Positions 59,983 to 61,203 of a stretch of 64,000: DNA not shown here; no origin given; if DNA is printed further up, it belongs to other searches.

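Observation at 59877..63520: Mosaic maintenance region: diverged RepA and iterons joined to P1-type parAB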

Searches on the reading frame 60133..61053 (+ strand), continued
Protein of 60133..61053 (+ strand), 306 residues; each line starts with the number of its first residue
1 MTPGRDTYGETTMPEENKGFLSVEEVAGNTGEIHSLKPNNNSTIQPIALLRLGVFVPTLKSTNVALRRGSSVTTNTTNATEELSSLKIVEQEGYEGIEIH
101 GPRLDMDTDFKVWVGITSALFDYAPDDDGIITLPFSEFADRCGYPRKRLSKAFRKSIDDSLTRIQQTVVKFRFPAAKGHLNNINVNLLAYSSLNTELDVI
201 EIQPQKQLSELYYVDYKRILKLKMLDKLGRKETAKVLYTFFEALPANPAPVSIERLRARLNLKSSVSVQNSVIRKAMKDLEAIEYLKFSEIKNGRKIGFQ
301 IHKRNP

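Call 89: predict_structure(alignment_id=A4)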
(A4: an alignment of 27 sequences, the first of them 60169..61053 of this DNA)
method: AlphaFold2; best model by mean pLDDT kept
length: 294 residues; sequences in the alignment: 27
mean_pLDDT: 71.3   pTM: 0.67
mean pLDDT of the five models: 71.3, 69.4, 69.1, 68.1, 66.1
residues with pLDDT >= 90: 44; 70-90: 145; 50-70: 45; < 50: 60
segments of 3 or more residues with pLDDT < 50: 1-5, 11-34, 46-71, 78-82
pLDDT, mean of each block of 10 residues (from residue 1): 47 38 31 53 49 38 39 54 65 80 88 88 91 77 90 82 63 87 92 82 78 75 77 76 76 84 89 89 87 74
secondary structure, 60 per line:
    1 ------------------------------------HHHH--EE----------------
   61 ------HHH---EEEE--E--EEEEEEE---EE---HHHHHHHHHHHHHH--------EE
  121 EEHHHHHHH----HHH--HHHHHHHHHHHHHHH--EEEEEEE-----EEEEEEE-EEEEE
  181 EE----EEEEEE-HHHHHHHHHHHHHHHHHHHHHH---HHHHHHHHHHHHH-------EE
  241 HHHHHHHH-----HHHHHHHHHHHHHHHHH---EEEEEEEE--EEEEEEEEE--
elements in order: H37-40 E73-76 E82-88 H97-110 E119-122 H123-129 H139-153 E156-162 E168-174 E176-182 E187-192 H194-215 H219-231 H241-248 H254-270 E274-281 E284-292

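Call 91: fold_search(model_id=the predicted structure, library=pdb)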
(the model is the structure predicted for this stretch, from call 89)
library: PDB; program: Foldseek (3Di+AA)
matches with E <= 10: 997; with E <= 0.001: 35
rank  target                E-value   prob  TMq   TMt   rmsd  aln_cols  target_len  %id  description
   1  5tbf_A                5.1e-08  1.00  0.47  0.49   6.9       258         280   14  Crystal structure of SeMet derivatives of domain2 and domain 3 of RctB (released 2017-04-12)
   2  5ubf_A                1.7e-07  1.00  0.44  0.46   7.0       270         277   14  Crystal structure of the RctB domains 2-3, RctB-155-483 (released 2017-01-11)
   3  2z9o_B                2.2e-05  1.00  0.30  0.38  11.0       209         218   13  Crystal structure of the dimeric form of RepE in complex with the repE operator DNA (released 2007-11-27)
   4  6h24_A                4.4e-05  1.00  0.30  0.61   3.6       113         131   12  X-Ray Crystal Structure of the MSBI1.176 WH1 Domain, a Replication Protein Isolated from a Multiple Sclerosis Patient (released 2019-05-15)
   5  7ur0_C                4.4e-05  1.00  0.30  0.37   9.1       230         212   13  Isoreticular, interpenetrating co-crystal of Replication Initiator Protein REPE54 and scaffold-insert duplexes (21mer  (released 2023-04-26)
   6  2z9o_A                6.2e-05  1.00  0.32  0.40  11.1       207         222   13  Crystal structure of the dimeric form of RepE in complex with the repE operator DNA (released 2007-11-27)
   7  9z55_C                6.2e-05  1.00  0.26  0.33   9.7       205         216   13  Isoreticular co-crystal 1 with asymmetrical expanded duplex (31mer) containing insert sequence CATGAGTCAT (released 2026-02-18)
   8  9yzp_C                7.4e-05  1.00  0.26  0.33   9.1       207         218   14  Isoreticular co-crystal 1 with asymmetrical expanded duplex (31mer) containing insert sequence TGATGAGCAG and loaded w (released 2026-02-18)
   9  7u7o_C                9.4e-05  1.00  0.29  0.36   8.8       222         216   13  Isoreticular, interpenetrating co-crystal of Replication Initiator Protein REPE54 and symmetrical expanded duplex (31m (released 2023-03-29)
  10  7sgc_C                9.9e-05  1.00  0.28  0.34   9.6       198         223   13  Replication Initiator Protein REPE54 and cognate DNA sequence with terminal five prime phosphates. (released 2021-10-13)
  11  9yzf_C                9.9e-05  1.00  0.27  0.34   9.0       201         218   12  Isoreticular co-crystal 1 with asymmetrical expanded duplex (31mer) containing insert sequence AATTAGGCCG (released 2026-02-18)
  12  9yzg_C                1.4e-04  1.00  0.28  0.34   9.2       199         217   14  Isoreticular co-crystal 1 with asymmetrical expanded duplex (31mer) containing insert sequence ATGAGTCATA (released 2026-02-18)
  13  6h24_B                1.5e-04  1.00  0.31  0.64   3.5       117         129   11  X-Ray Crystal Structure of the MSBI1.176 WH1 Domain, a Replication Protein Isolated from a Multiple Sclerosis Patient (released 2019-05-15)
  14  9z44_C                1.7e-04  1.00  0.28  0.35   9.3       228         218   14  Isoreticular co-crystal 1 with symmetrical expanded duplex (31mer) containing insert sequence CCCGGCCGGA and loaded wi (released 2026-02-25)
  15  9z08_C                1.7e-04  1.00  0.26  0.33   9.4       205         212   16  Isoreticular co-crystal 1 with asymmetrical expanded duplex (31mer) containing separate insert strand with sequence GA (released 2026-03-18)
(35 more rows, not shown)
